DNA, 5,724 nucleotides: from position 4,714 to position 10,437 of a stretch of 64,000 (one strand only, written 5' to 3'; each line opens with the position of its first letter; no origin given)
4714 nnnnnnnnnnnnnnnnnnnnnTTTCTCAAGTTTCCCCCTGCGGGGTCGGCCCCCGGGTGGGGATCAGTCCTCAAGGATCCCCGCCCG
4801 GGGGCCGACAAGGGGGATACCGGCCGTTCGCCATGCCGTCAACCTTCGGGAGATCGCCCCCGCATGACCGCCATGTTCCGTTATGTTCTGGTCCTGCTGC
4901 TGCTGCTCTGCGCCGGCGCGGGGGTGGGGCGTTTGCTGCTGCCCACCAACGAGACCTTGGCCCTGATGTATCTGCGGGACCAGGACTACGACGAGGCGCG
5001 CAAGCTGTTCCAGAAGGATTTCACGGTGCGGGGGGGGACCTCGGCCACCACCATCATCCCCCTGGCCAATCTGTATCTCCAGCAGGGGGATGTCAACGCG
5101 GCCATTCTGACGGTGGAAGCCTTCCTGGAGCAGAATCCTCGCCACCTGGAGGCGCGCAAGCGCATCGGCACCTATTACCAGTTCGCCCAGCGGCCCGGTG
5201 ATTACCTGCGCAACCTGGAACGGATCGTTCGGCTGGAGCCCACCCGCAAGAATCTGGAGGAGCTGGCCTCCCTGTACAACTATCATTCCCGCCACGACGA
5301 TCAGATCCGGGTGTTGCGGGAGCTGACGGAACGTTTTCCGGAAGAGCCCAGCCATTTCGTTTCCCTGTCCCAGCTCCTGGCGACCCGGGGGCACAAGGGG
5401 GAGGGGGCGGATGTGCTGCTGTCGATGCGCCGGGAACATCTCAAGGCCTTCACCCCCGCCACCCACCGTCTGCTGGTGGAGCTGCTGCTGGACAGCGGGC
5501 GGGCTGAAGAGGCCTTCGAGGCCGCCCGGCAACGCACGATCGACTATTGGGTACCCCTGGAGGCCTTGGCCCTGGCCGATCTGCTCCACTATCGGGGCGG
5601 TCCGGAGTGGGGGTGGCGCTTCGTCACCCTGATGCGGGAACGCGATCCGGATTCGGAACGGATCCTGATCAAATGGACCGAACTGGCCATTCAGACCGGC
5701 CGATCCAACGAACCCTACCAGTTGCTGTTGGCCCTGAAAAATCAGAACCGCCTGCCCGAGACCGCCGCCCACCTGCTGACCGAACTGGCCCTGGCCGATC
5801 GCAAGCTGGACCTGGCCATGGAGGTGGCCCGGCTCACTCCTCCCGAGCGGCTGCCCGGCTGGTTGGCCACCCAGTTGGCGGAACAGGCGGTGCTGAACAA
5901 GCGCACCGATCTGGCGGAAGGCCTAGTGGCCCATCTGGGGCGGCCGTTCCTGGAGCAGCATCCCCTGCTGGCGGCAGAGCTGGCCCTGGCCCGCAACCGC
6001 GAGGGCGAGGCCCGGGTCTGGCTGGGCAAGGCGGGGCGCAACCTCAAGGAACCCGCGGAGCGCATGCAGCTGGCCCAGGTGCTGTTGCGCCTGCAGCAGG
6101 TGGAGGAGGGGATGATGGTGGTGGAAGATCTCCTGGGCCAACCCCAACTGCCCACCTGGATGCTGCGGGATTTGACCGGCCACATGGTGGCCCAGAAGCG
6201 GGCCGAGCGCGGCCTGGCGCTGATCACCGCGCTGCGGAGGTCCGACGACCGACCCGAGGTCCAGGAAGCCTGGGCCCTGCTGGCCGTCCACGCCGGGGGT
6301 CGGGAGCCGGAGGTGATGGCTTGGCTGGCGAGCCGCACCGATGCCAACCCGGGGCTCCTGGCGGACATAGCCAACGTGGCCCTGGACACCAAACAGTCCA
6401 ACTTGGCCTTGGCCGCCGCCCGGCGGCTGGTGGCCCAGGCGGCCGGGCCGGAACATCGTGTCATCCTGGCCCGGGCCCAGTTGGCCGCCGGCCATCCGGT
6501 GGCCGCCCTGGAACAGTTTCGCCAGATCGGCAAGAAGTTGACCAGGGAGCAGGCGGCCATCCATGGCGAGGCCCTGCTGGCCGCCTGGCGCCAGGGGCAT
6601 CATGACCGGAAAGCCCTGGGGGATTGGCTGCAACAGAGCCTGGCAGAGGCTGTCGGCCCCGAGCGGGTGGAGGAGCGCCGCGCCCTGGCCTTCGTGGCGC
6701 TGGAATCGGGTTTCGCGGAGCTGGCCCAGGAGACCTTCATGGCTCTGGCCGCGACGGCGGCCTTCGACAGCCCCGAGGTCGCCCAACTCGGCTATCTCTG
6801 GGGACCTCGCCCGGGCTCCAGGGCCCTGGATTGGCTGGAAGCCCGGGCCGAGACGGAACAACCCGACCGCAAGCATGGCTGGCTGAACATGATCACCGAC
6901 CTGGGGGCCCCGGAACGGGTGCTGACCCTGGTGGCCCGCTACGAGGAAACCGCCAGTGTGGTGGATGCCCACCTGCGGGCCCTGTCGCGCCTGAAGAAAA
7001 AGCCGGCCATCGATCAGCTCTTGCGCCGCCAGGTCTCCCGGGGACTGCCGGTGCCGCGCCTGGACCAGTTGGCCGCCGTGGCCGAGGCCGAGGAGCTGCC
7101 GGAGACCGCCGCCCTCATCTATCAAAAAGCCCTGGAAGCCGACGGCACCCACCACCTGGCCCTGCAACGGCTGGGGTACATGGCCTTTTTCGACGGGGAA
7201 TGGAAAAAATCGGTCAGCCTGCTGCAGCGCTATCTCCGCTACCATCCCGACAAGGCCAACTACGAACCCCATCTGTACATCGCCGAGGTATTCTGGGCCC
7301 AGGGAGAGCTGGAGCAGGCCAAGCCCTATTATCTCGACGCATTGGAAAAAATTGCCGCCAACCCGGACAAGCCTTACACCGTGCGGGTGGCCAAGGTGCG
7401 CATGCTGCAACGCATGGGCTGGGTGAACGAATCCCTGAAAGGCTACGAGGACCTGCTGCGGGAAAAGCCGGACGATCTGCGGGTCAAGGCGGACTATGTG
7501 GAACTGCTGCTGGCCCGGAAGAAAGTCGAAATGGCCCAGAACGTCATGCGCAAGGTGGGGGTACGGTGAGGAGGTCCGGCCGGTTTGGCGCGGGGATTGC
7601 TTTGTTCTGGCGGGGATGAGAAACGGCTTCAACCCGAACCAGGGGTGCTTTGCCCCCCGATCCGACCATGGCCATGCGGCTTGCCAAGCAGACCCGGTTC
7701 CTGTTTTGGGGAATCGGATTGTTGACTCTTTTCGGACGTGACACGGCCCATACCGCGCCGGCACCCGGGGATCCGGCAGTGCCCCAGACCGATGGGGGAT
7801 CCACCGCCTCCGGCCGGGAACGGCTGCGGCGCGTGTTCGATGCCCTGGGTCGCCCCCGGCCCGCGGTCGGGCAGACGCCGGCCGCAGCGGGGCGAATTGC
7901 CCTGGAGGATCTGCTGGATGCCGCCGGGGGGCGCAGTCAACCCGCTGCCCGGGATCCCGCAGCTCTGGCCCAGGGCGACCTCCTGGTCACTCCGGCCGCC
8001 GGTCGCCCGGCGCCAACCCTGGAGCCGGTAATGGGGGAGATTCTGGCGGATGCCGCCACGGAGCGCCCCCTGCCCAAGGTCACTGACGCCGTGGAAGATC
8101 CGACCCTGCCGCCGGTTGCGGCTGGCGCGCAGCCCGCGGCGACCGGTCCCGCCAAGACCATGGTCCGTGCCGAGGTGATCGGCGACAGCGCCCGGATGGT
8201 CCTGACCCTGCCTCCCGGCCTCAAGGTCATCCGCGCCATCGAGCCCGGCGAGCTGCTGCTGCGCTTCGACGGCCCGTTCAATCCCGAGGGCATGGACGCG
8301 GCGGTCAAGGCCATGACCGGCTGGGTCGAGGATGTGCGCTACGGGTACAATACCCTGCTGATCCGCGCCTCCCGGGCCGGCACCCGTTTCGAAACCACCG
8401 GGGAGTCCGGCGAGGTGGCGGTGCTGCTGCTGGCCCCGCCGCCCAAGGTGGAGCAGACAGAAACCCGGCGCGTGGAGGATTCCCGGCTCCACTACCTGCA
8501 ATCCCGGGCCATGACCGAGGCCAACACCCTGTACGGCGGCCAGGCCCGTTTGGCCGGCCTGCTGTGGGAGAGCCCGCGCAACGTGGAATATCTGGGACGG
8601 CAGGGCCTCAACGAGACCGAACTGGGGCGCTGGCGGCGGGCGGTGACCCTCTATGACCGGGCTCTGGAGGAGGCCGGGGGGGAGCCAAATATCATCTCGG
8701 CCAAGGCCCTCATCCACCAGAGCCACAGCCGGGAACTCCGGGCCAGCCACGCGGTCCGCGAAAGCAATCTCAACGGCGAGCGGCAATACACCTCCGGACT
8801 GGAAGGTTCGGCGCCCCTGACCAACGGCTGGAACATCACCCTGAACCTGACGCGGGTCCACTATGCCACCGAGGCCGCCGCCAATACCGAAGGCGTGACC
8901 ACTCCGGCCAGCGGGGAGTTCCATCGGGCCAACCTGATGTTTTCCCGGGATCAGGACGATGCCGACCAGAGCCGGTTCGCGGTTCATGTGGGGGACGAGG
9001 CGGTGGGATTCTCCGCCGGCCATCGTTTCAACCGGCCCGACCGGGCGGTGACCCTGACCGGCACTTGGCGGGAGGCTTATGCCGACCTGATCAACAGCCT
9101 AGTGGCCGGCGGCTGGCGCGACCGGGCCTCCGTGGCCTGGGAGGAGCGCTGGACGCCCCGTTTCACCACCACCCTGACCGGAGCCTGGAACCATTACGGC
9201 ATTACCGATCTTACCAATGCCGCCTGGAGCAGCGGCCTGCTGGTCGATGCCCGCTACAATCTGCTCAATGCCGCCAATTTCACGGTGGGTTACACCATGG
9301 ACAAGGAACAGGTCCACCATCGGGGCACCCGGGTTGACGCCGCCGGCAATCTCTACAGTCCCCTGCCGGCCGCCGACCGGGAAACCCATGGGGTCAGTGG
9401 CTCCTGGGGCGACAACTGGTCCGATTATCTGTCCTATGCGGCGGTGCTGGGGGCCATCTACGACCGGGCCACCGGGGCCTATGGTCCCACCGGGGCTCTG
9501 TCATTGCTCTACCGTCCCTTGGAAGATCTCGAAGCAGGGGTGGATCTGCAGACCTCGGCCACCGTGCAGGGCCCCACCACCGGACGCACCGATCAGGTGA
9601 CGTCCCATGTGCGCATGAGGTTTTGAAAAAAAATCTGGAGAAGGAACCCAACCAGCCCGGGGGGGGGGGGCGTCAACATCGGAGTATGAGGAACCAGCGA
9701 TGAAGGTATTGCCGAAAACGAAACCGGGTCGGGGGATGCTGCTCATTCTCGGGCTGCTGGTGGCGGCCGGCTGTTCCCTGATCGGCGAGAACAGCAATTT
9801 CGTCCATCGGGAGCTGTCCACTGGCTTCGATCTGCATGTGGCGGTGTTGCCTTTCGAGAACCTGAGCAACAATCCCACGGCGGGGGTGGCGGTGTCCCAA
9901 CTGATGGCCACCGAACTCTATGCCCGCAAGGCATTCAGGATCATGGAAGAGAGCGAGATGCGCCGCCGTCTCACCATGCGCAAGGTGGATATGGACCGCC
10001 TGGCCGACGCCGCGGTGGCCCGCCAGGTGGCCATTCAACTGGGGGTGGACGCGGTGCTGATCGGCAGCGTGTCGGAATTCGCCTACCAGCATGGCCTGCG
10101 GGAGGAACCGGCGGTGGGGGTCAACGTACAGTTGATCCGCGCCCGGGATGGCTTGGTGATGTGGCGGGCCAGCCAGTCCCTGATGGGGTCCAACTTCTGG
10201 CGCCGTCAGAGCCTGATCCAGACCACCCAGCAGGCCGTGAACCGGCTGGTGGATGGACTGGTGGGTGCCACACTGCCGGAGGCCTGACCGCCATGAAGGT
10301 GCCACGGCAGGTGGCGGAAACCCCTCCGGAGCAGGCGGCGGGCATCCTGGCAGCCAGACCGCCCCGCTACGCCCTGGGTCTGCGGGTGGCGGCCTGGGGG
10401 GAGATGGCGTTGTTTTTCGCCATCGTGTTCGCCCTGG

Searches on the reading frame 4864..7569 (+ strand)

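Call 3: search_protein_families(library=pfam, proteins=[window:4864-7569:+], max_evalue=0.01)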
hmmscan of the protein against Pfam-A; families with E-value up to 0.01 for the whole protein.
window:4864-7569:+ (901 aa): 13 families
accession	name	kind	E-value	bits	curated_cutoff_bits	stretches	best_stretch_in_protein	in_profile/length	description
PF14559.12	TPR_19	-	6.1e-10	39.7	25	1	37-94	2-58/68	Tetratricopeptide repeat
PF12895.13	ANAPC3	-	9.4e-10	39.1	27.2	0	371-422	30-81/82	Anaphase-promoting complex, cyclosome, subunit 3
PF13428.12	TPR_14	-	7.2e-09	35.9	23.5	0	67-101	7-41/44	Tetratricopeptide repeat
PF13176.12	TPR_7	-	1.3e-07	31.6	27.9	0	32-51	5-24/36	Tetratricopeptide repeat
PF13424.12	TPR_12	-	1.1e-06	29.2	30.1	1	29-82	6-66/77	Tetratricopeptide repeat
PF07719.23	TPR_2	-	1.9e-06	28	27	0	31-51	6-26/34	Tetratricopeptide repeat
PF13181.12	TPR_8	-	1.2e-05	25.5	25.7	0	806-828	7-29/34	Tetratricopeptide repeat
PF13174.12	TPR_6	-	1.8e-05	25.5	26.3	0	766-796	2-32/33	Tetratricopeptide repeat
PF25058.1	ARM_TT21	-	3.6e-05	24.2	27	1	32-104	63-137/155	Tetratricopeptide repeat protein 21 ARM repeat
PF13432.12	TPR_16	-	9.3e-05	23.2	32.7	0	67-102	3-38/65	Tetratricopeptide repeat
PF13525.12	YfiO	-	0.00013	22.3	25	0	36-97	15-78/203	Outer membrane lipoprotein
PF25064.1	ARM_TT21_5th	-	0.00048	20.8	27.8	0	67-100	7-40/117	TT21 fifth ARM repeats domain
PF00515.34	TPR_1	-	0.0015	18.7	27.8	0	803-828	4-29/34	Tetratricopeptide repeat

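Call 4: search_protein_families(library=ncbifam, proteins=[window:4864-7569:+], max_evalue=0.01)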
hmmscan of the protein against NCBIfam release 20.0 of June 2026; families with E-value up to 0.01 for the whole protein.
window:4864-7569:+ (901 aa): 13 families
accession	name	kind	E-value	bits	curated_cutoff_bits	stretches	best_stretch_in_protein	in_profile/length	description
TIGR02917.1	PEP_TPR_lipo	equivalog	1.6e-23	82.6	312.2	2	31-320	436-724/899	XrtA/PEP-CTERM system TPR-repeat protein PrsT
NF052415.1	T3SS_chap_SctY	equivalog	2.3e-07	31.3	70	0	745-825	21-102/106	type III secretion apparatus assembly chaperone SctY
NF040959.1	MamA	equivalog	1.3e-06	28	200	1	32-153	77-198/204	magnetosome protein MamA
TIGR02521.1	type_IV_pilW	equivalog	1.4e-06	28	154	0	62-125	32-95/234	type IV pilus biogenesis/stability protein PilW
NF033758.1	gliding_GltE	equivalog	3e-05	23.2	225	0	736-820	92-174/411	adventurous gliding motility TPR repeat lipoprotein GltE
NF008756.0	PRK11788.1-4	equivalog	4e-05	22.8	474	1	36-164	190-315/389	lipopolysaccharide assembly protein LapB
TIGR02795.1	tol_pal_ybgF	equivalog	0.00011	22.8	90.1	0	773-838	11-77/119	tol-pal system protein YbgF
TIGR03302.1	OM_YfiO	subfamily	0.00018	21.1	81.4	0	35-97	42-106/239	outer membrane protein assembly factor BamD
NF007468.0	PRK10049.1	equivalog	0.00033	18.9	1043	0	88-173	128-213/817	poly-beta-1,6 N-acetyl-D-glucosamine export porin PgaA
TIGR00990.1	3a0801s09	subfamily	0.0022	16.7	757.25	0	29-85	512-566/615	mitochondrial import receptor subunit TOM70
NF002725.1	PRK02603.1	equivalog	0.0024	17.9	143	0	40-108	49-119/173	photosystem I assembly protein Ycf3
NF033762.1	social_mot_Tgl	equivalog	0.0031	16.9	225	0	72-150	42-122/252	social motility TPR repeat lipoprotein Tgl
NF053607.1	CHU_0125_OmpA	equivalog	0.0032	16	620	1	768-843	23-96/639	CHU_0125 family OmpA-like outer membrane integrity protein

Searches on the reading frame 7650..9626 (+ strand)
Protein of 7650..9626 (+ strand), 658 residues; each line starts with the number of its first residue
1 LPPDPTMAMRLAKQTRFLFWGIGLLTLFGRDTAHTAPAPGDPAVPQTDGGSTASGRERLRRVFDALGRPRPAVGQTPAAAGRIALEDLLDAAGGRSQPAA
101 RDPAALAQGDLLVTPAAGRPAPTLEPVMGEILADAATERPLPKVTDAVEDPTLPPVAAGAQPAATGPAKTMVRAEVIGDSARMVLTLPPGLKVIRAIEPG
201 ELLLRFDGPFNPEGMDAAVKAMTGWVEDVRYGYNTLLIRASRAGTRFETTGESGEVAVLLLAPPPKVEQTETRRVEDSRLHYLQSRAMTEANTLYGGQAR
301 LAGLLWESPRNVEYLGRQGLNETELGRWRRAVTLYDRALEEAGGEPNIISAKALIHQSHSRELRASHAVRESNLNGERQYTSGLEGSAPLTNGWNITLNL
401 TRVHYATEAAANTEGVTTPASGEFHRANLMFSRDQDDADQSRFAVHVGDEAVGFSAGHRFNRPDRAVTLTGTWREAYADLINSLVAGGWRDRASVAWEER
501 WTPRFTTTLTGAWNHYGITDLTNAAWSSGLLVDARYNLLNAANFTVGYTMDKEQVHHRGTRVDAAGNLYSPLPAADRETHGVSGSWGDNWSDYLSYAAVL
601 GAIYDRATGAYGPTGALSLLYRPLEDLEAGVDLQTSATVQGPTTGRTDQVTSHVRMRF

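Call 3: search_protein_families(library=pfam, proteins=[window:7650-9626:+], max_evalue=0.01)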
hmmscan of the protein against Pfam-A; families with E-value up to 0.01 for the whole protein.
window:7650-9626:+ (658 aa): 0 families

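Call 4: search_protein_families(library=ncbifam, proteins=[window:7650-9626:+], max_evalue=0.01)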
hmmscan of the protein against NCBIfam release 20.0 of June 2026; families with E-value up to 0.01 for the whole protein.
window:7650-9626:+ (658 aa): 0 families

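Call 26: search_solved_structures(query=window:7650-9626:+, max_evalue=1)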
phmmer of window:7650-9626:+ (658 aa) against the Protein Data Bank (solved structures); distinct sequences matched with E-value up to 1: 0.

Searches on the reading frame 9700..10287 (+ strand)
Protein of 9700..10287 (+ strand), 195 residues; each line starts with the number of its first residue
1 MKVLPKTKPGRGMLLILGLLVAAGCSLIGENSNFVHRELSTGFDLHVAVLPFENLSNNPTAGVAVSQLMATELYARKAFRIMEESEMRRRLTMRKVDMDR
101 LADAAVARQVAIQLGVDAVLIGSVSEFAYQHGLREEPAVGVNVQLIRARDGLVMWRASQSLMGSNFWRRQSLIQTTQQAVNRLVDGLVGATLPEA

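Call 3: search_protein_families(library=pfam, proteins=[window:9700-10287:+], max_evalue=0.01)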
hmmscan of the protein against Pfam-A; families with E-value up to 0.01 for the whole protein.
window:9700-10287:+ (195 aa): 2 families
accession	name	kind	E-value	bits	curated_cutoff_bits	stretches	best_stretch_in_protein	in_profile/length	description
PF13036.11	LpoB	-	0.00052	20.4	22.3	1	47-158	32-144/147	Peptidoglycan-synthase activator LpoB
PF03783.19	CsgG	-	0.00058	19.7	20.8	1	54-130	29-104/210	Curli production assembly/transport component CsgG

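Call 4: search_protein_families(library=ncbifam, proteins=[window:9700-10287:+], max_evalue=0.01)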
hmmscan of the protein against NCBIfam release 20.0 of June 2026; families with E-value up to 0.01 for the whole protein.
window:9700-10287:+ (195 aa): 2 families
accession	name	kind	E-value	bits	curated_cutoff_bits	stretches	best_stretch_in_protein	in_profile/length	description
TIGR02722.1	lp_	equivalog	0.0012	18.8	110.55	1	69-157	94-183/189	penicillin-binding protein activator LpoB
TIGR04510.1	mod_pep_cyc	subfamily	0.0057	15.2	400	1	51-128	251-328/814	putative peptide modification system cyclase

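Call 25: search_solved_structures(query=window:9700-10287:+, max_evalue=0.1)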
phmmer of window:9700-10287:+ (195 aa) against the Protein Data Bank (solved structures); distinct sequences matched with E-value up to 0.1: 5.
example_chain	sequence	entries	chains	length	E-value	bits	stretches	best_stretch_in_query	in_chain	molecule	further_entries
9h80_C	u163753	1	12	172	1.8e-10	44.1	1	20-186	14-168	PelC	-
5t11_A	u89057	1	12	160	7.1e-08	35.6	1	46-177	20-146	Uncharacterized protein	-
5t10_A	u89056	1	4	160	9.3e-08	35.2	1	46-177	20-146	Uncharacterized protein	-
5t0z_A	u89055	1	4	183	3.8e-07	33.2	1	44-188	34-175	Lipoprotein, putative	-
4hrv_A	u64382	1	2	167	0.053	16.5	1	93-187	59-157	Putative lipoprotein GNA1162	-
